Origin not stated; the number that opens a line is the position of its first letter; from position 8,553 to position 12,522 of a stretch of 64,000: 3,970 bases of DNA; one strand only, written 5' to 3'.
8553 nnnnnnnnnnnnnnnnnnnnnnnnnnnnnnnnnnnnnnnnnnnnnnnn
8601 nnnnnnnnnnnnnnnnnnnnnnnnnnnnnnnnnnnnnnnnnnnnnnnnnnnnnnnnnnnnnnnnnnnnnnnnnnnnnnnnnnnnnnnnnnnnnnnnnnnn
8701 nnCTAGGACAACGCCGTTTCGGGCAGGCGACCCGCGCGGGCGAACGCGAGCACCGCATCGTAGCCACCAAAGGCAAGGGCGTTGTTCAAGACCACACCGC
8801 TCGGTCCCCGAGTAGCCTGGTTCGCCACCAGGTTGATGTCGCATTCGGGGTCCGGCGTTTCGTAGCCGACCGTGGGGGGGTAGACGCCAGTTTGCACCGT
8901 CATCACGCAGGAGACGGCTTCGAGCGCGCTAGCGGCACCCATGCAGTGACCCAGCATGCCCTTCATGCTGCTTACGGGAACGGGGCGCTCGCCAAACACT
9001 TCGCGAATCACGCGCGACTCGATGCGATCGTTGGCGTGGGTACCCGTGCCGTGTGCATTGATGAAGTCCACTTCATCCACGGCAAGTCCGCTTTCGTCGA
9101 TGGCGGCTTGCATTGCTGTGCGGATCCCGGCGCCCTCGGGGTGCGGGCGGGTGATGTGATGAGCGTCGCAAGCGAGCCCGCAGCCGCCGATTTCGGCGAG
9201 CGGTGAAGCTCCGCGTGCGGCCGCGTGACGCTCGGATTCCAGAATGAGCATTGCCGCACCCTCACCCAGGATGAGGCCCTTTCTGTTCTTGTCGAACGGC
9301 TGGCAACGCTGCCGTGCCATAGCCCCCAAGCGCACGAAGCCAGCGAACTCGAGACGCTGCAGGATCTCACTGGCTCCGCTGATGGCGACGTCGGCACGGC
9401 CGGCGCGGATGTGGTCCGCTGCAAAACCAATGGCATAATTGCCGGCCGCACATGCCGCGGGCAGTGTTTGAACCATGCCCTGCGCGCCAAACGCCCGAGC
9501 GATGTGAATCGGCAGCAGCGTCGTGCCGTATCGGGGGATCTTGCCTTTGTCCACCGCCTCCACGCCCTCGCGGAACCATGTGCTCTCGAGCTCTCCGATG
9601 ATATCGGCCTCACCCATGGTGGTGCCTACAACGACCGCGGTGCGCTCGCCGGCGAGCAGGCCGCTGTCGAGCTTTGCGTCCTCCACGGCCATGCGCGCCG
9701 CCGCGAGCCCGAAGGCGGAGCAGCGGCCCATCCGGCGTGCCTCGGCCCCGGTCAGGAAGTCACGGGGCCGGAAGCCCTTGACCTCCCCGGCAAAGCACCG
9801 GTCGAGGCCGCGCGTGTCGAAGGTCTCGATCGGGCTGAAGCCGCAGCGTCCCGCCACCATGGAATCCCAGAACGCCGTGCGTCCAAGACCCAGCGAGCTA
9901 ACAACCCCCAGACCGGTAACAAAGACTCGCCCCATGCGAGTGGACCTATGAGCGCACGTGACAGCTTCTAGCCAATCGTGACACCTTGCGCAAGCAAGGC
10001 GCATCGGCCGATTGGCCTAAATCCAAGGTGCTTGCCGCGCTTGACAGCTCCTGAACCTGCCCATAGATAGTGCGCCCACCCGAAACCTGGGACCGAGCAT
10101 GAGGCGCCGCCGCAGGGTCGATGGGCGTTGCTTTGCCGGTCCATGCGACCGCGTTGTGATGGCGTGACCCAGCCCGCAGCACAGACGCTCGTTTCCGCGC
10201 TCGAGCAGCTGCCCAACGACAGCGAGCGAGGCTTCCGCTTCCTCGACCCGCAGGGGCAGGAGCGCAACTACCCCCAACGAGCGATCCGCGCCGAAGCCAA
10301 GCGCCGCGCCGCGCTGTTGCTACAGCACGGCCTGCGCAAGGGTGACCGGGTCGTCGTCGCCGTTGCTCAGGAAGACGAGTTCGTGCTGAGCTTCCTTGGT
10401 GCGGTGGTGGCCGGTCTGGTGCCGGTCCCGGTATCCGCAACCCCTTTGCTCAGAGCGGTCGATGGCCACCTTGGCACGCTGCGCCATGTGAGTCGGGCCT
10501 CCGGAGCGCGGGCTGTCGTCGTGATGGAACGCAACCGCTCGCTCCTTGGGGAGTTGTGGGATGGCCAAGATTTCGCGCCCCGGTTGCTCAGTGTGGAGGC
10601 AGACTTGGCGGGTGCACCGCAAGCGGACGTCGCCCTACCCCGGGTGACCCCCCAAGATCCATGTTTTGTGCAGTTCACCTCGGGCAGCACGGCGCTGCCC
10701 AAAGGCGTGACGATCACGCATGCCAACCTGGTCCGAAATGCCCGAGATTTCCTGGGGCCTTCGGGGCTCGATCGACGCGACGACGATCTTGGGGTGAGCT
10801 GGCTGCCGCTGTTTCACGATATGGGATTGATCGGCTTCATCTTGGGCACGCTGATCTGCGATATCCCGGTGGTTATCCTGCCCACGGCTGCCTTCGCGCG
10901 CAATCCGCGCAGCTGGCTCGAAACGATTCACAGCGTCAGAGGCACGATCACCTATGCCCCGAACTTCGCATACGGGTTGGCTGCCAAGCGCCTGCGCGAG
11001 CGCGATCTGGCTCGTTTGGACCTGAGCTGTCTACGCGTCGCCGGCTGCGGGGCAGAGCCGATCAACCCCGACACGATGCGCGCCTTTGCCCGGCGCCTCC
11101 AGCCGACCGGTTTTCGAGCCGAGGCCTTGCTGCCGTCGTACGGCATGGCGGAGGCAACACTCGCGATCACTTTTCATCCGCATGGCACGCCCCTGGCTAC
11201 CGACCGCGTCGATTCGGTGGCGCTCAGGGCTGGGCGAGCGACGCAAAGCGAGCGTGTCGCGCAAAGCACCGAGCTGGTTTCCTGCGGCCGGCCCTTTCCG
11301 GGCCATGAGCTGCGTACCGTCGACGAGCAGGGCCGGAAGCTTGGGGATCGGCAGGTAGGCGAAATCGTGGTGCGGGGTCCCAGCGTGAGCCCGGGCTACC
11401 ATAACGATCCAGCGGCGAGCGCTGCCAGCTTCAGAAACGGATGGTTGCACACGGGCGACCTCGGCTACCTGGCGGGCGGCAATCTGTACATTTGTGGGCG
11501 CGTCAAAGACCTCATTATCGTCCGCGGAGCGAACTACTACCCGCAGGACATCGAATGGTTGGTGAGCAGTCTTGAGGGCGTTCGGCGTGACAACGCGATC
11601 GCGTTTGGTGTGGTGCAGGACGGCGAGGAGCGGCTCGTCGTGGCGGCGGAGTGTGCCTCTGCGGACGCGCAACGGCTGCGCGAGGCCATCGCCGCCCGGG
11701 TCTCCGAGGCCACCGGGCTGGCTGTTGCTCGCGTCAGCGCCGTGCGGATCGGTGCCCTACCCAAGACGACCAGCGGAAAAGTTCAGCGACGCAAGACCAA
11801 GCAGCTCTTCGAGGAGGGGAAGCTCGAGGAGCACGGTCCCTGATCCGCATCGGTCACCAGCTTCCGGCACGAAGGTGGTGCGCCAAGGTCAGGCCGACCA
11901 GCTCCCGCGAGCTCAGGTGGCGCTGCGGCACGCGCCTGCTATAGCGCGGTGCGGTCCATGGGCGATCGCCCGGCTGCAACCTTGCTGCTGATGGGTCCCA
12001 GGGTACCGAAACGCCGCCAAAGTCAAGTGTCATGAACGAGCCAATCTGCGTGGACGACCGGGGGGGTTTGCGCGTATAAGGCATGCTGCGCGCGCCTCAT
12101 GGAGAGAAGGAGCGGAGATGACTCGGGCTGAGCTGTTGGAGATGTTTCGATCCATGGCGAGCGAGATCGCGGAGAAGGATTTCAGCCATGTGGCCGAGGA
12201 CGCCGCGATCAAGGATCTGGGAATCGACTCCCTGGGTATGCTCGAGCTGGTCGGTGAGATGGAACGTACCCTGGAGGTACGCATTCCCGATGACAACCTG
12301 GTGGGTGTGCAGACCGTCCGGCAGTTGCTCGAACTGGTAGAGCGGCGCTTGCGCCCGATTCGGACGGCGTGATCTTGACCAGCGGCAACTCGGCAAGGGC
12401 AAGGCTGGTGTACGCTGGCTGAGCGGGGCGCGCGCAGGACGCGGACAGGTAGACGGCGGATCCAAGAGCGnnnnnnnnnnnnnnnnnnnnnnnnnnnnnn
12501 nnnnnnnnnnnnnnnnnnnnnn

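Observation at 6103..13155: Compact divergent cassette: alpha-oxoamine synthase + KS/dead-KS pair | FAAL + two ACPs + hotdog thioesterase (candidate sphingoid-base / amino-ketone lipid pathway)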

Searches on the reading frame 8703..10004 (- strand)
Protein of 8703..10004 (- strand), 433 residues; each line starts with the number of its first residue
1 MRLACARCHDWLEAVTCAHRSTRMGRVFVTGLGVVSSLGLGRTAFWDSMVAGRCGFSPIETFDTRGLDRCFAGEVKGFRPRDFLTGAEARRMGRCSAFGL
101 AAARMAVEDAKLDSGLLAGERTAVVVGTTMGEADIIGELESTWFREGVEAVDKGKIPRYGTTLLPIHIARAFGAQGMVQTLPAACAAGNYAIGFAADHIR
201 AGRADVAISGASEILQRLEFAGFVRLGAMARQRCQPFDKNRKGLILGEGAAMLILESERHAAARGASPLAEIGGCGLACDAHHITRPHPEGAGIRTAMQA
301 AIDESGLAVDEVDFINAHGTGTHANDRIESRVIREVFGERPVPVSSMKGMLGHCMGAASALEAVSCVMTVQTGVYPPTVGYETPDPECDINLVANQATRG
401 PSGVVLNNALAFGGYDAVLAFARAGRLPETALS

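Call 4: search_protein_families(library=pfam, proteins=[window:8703-10004:-], max_evalue=0.01)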
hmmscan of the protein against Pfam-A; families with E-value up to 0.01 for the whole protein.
window:8703-10004:- (433 aa): 2 families
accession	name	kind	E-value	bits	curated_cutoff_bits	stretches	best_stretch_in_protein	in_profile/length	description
PF00109.32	ketoacyl-synt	-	2.4e-39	135.9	20.8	1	26-260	3-251/252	Beta-ketoacyl synthase, N-terminal domain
PF02801.28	Ketoacyl-synt_C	-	2.3e-33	115.1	20.8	1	269-381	1-118/119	Beta-ketoacyl synthase, C-terminal domain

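Call 5: search_protein_families(library=ncbifam, proteins=[window:8703-10004:-], max_evalue=0.01)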
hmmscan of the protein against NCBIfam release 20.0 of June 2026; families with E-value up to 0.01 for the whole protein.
window:8703-10004:- (433 aa): 37 families (the best 25 are shown)
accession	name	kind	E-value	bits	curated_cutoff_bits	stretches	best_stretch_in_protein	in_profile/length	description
TIGR03150.1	fabF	equivalog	1.5e-115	386.2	493.75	1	26-421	2-406/407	beta-ketoacyl-ACP synthase II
NF005589.0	PRK07314.1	subfamily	1e-110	370.4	387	1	24-423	3-411/413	beta-ketoacyl-ACP synthase II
NF004970.0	PRK06333.1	subfamily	6.6e-94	315.1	525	1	24-423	3-421/424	beta-ketoacyl-ACP synthase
NF006274.0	PRK08439.1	equivalog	9.2e-83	278.3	621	1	24-423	1-405/406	beta-ketoacyl-ACP synthase II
NF004618.0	PRK05952.1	equivalog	1.3e-75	254.7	455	1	26-423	3-382/384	beta-ketoacyl-ACP synthase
NF005076.0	PRK06501.1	equivalog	3e-75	253.7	629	1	26-423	10-422/425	beta-ketoacyl-ACP synthase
NF006587.0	PRK09116.1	equivalog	3.5e-73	246.7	470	1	25-423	2-406/408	beta-ketoacyl-ACP synthase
NF006618.0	PRK09185.1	subfamily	1.1e-71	242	407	1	25-424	3-393/394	beta-ketoacyl-ACP synthase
NF006434.0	PRK08722.1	equivalog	2.4e-68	230.9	759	1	26-423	5-413/414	beta-ketoacyl-ACP synthase II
NF058662.1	cispenta_AmcF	equivalog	4.1e-68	230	325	1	27-422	2-368/369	cispentacin biosynthesis acyltransferase subunit AmcF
NF005916.1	PRK07910.1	equivalog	1.5e-66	225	560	1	20-423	7-417/418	KasA/KasB family beta-ketoacyl-ACP synthase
NF005490.0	PRK07103.1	equivalog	1.9e-57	195.2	445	1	24-423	3-412/414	polyketide beta-ketoacyl:acyl carrier protein synthase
NF005935.0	PRK07967.1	equivalog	5.7e-57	193.4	630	1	24-423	1-403/406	beta-ketoacyl-ACP synthase I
NF045894.1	PKS_plus_SDR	equivalog_domain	7.7e-31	106.6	1740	1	88-391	83-386/1515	type I polyketide synthase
NF041183.1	Pks2_ls1_myc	equivalog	2.1e-27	94.5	2400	1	88-385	83-377/2086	sulfolipid-1 biosynthesis phthioceranic/hydroxyphthioceranic acid synthase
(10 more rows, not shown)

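Call 27: search_solved_structures(query=window:8703-9935:-, max_evalue=1e-40, show_alignments=1)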
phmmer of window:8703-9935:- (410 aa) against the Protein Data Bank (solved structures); distinct sequences matched with E-value up to 1e-40: 59.
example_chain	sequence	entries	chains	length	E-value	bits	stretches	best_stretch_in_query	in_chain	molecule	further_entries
9s5h_B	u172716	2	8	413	2e-113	382.7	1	3-397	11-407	3-oxoacyl-(Acyl-carrier-protein) synthase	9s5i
6kxd_A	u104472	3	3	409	6.6e-89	302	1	3-400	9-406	Ketosynthase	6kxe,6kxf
4ls5_A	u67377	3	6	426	7.7e-85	288.6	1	3-400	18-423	3-oxoacyl-[acyl-carrier-protein] synthase 2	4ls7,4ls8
4ls6_A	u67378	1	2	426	1e-84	288.2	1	3-400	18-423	3-oxoacyl-[acyl-carrier-protein] synthase 2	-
1j3n_A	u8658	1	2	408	3.1e-79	270.1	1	1-400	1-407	3-oxoacyl-(acyl-carrier protein) synthase II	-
1e5m_A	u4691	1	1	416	4.8e-76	259.6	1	3-400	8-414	BETA KETOACYL ACYL CARRIER PROTEIN SYNTHASE II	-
3o04_A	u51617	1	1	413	2.1e-74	254.2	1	3-400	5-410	beta-keto-acyl carrier protein synthase II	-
5sxo_A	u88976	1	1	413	4.8e-74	253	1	3-400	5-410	3-oxoacyl-[acyl-carrier-protein] synthase 2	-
8qm1_A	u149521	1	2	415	1.3e-73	251.6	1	3-400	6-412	3-oxoacyl-[acyl-carrier-protein] synthase 2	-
4b7v_A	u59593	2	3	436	1.6e-73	251.3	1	3-400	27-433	3-OXOACYL-[ACYL-CARRIER-PROTEIN] SYNTHASE 2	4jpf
2gqd_A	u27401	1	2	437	1.2e-72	248.5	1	3-400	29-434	3-oxoacyl-[acyl-carrier-protein] synthase 2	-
8cn8_A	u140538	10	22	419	2.6e-72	247.3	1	3-400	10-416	3-oxoacyl-[acyl-carrier-protein] synthase 2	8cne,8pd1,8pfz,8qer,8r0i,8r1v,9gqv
8pj0_A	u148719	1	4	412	3e-72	247.1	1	3-400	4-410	3-oxoacyl-[acyl-carrier-protein] synthase 2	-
8z5c_A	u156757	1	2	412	4e-72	246.7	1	1-401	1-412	3-oxoacyl-[acyl-carrier-protein] synthase 2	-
4jb6_A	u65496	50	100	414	4.8e-72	246.4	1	3-400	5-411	3-oxoacyl-[acyl-carrier-protein] synthase 2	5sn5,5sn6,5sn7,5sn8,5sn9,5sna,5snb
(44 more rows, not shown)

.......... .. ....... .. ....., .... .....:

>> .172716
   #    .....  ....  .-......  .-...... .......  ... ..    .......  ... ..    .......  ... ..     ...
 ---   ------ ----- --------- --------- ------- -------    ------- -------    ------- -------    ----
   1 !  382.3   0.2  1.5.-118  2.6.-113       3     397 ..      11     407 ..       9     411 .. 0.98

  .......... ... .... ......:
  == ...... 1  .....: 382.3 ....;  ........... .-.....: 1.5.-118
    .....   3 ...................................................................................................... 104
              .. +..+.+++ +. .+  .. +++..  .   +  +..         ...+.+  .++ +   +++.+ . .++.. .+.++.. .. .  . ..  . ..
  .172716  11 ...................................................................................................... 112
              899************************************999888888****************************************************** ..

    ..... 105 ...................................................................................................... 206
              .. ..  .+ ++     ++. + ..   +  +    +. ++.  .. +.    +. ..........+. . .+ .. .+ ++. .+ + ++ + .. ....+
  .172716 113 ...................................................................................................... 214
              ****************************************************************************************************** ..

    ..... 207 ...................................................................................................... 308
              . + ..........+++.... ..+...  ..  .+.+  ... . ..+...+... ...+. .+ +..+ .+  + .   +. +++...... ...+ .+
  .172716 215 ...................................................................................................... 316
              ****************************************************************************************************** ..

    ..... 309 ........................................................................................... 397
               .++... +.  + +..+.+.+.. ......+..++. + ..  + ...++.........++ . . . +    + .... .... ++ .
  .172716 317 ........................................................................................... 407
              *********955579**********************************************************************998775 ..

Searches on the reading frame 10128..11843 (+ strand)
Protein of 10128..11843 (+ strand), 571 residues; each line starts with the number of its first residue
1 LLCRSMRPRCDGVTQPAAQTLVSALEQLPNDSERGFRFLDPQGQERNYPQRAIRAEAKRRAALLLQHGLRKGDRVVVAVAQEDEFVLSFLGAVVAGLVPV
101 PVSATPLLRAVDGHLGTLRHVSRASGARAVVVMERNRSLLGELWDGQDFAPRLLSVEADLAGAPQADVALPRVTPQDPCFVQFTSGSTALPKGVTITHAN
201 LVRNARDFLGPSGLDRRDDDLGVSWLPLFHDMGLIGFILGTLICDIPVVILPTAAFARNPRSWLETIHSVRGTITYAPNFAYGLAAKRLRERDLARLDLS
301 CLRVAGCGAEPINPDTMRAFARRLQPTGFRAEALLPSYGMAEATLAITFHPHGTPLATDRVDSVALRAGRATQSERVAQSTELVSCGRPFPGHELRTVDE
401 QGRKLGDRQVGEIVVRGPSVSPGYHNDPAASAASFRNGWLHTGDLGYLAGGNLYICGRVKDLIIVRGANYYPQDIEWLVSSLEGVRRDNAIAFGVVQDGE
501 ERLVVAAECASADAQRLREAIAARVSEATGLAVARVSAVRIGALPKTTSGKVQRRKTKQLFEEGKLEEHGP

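Call 4: search_protein_families(library=pfam, proteins=[window:10128-11843:+], max_evalue=0.01)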
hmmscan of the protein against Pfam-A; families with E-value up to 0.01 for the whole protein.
window:10128-11843:+ (571 aa): 3 families
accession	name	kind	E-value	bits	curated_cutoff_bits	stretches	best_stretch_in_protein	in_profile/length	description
PF00501.34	AMP-binding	-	4.9e-63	213.7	29.9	1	53-425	27-384/384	AMP-binding enzyme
PF23024.1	AMP-dom_DIP2-like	-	2.4e-07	31.2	27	1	461-567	2-106/110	Disco-interacting protein 2-like, AMP domain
PF14535.12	AMP-binding_C_2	-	0.0029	18.3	25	1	467-554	1-91/96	AMP-binding enzyme C-terminal domain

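Call 5: search_protein_families(library=ncbifam, proteins=[window:10128-11843:+], max_evalue=0.01)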
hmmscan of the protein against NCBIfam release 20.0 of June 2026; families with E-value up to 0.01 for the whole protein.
window:10128-11843:+ (571 aa): 107 families (the best 25 are shown)
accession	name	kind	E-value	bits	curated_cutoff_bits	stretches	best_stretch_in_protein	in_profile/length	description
NF006624.1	PRK09192.1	subfamily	1.9e-150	501.9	600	1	19-567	16-566/567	fatty acyl-AMP ligase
NF005850.0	PRK07768.1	subfamily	7.1e-128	427.2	572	1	23-562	6-544/545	long-chain-fatty-acid--CoA ligase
NF004282.0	PRK05691.1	subfamily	1.5e-114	383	4090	1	19-568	9-565/4334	non-ribosomal peptide synthase/polyketide synthase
NF004509.1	PRK05850.1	subfamily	4.8e-92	309.1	775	1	56-564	46-571/578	fatty-acid--AMP ligase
NF009124.0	PRK12476.1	subfamily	2e-87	293.8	922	2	13-437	28-456/612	fatty acyl-AMP ligase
NF004510.0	PRK05851.1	equivalog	5.3e-87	292.1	621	1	21-564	4-523/525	long-chain-fatty acid--ACP ligase MbtM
NF038339.3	FAAL_FadD32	equivalog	5.2e-81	272.6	975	1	35-566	36-613/625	long-chain-fatty-acid--AMP ligase FadD32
NF040633.1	FadD32_Coryne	exception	1.7e-80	271.1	875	1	41-562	56-613/614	FadD32-like long-chain-fatty-acid--AMP ligase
NF038337.1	FAAL_FadD21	exception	8.6e-73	245.7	1100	1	66-555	57-563/579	fatty-acid--AMP ligase FAAL21/FadD21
NF004837.0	PRK06187.1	subfamily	8.7e-64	215.6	476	1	46-566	32-527/531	long-chain-fatty-acid--CoA ligase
NF038338.1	FAAL_FadD28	exception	2.5e-63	214.4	1100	1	70-556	60-565/580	fatty-acid--AMP ligase FAAL28/FadD28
NF004511.1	PRK05852.1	equivalog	6.3e-53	180.2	650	1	51-561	30-504/505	FadD7 family fatty acid--CoA ligase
NF005702.0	PRK07514.1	subfamily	4.5e-47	160.6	558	1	43-559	25-498/506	malonyl-CoA synthase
NF005801.1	PRK07656.1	equivalog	6.3e-47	160.3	657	1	52-556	31-498/500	FadD3 family acyl-CoA ligase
NF004114.0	PRK05605.1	equivalog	4.5e-45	154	766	2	385-562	392-570/575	long-chain-fatty-acid--CoA ligase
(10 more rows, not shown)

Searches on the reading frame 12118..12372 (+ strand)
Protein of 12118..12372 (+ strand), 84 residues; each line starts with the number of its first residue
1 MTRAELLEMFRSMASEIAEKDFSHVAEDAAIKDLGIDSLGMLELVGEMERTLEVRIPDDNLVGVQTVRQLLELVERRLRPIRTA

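Call 4: search_protein_families(library=pfam, proteins=[window:12118-12372:+], max_evalue=0.01)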
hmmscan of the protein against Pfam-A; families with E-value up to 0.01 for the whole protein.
window:12118-12372:+ (84 aa): 2 families
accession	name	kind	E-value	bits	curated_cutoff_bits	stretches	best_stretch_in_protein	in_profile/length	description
PF00550.31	PP-binding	-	2.8e-11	43.9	20.8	1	13-74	6-67/67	Phosphopantetheine attachment site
PF23297.2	ACP_SdgA_C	-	0.002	18.6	27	1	14-78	19-83/95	Highly reducing polyketide synthase sdgA, C-terminal ACP domain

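Call 5: search_protein_families(library=ncbifam, proteins=[window:12118-12372:+], max_evalue=0.01)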
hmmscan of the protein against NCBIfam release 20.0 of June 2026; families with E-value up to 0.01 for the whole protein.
window:12118-12372:+ (84 aa): 17 families
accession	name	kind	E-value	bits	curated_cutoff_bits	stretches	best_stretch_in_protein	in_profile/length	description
NF002150.0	PRK00982.1-4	subfamily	5.4e-11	42.6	66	1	1-77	1-78/80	acyl carrier protein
NF002148.0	PRK00982.1-2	subfamily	5.5e-11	42.2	71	1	4-77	3-77/79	acyl carrier protein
NF002147.0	PRK00982.1-1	equivalog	1.7e-10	40.6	84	1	2-75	4-78/83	acyl carrier protein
NF040636.1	AcpM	exception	7.2e-10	38.8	146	1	3-76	3-77/93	meromycolate extension acyl carrier protein AcpM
NF002151.0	PRK00982.1-5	equivalog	8.8e-10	38.6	92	1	19-76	17-75/78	acyl carrier protein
NF009104.0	PRK12449.1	equivalog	9e-10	38.4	70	1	1-78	1-79/80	acyl carrier protein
TIGR00517.1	acyl_carrier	equivalog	1.3e-09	37.8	70.45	1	5-77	3-76/77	acyl carrier protein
NF058660.1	cispen_ACP_AmcB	equivalog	1.9e-08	34.3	80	1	28-77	26-78/80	cispentacin biosynthesis acyl carrier protein AmcB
NF002149.0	PRK00982.1-3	equivalog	1.2e-07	31.5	106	1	26-76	25-75/78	acyl carrier protein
NF005798.0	PRK07639.1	equivalog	3.6e-07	30.5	100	1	1-76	1-80/91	petrobactin biosynthesis protein AsbD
NF005079.0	PRK06508.1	equivalog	6.7e-05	23.2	83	1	13-60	11-59/93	acyl carrier protein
NF005502.0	PRK07117.1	equivalog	0.00017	21.8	79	1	21-79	22-80/82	acyl carrier protein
NF003757.0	PRK05350.1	equivalog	0.00018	21.6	65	1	1-78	2-80/83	acyl carrier protein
NF045894.1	PKS_plus_SDR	equivalog_domain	0.00033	18.4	1740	1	4-77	1438-1512/1515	type I polyketide synthase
NF006031.0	PRK08172.1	equivalog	0.003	18.2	76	1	28-79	28-79/82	acyl carrier protein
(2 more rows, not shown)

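Call 29: search_solved_structures(query=window:12118-12372:+, max_evalue=0.01, show_alignments=1)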
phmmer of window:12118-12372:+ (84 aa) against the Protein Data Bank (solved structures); distinct sequences matched with E-value up to 0.01: 75 (the best 60 are shown).
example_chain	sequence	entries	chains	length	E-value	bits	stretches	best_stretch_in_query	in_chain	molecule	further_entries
1vku_A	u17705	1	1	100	7.4e-08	36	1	1-81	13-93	acyl carrier protein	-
1nq4_A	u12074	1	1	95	1.2e-07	35.3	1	2-77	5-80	Oxytetracycline polyketide synthase acyl carrier protein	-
6lvt_A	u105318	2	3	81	2.9e-07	34.1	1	2-78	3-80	Acyl carrier protein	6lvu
9s2u_I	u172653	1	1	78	2.9e-06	31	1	4-75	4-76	Meromycolate extension acyl carrier protein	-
7bvc_P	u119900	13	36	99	3.9e-06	30.6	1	4-76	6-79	Meromycolate extension acyl carrier protein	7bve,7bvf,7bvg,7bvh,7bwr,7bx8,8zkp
1klp_A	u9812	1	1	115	4.6e-06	30.3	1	3-76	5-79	MEROMYCOLATE EXTENSION ACYL CARRIER PROTEIN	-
2k0x_A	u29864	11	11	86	6.7e-06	29.8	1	12-78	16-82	Actinorhodin polyketide synthase acyl carrier protein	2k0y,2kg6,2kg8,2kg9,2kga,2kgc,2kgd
1af8_A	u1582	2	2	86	7.8e-06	29.6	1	12-78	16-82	ACTINORHODIN POLYKETIDE SYNTHASE ACYL CARRIER PROTEIN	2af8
9rfu_G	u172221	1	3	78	1.2e-05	29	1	4-75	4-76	Meromycolate extension acyl carrier protein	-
9rgb_G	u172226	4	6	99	1.6e-05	28.6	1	4-76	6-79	Meromycolate extension acyl carrier protein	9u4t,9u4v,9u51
7qv0_D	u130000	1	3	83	2.5e-05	28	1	11-76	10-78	Acyl carrier protein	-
2koo_A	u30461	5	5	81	3.1e-05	27.7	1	3-69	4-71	Acyl carrier protein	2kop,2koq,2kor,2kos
2cnr_A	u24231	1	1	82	3.2e-05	27.6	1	3-69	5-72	ACYL CARRIER PROTEIN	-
7e42_A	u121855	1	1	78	4e-05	27.3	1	19-78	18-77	Acyl carrier protein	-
8jfh_E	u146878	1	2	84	5.1e-05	27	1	8-75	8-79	Acyl carrier protein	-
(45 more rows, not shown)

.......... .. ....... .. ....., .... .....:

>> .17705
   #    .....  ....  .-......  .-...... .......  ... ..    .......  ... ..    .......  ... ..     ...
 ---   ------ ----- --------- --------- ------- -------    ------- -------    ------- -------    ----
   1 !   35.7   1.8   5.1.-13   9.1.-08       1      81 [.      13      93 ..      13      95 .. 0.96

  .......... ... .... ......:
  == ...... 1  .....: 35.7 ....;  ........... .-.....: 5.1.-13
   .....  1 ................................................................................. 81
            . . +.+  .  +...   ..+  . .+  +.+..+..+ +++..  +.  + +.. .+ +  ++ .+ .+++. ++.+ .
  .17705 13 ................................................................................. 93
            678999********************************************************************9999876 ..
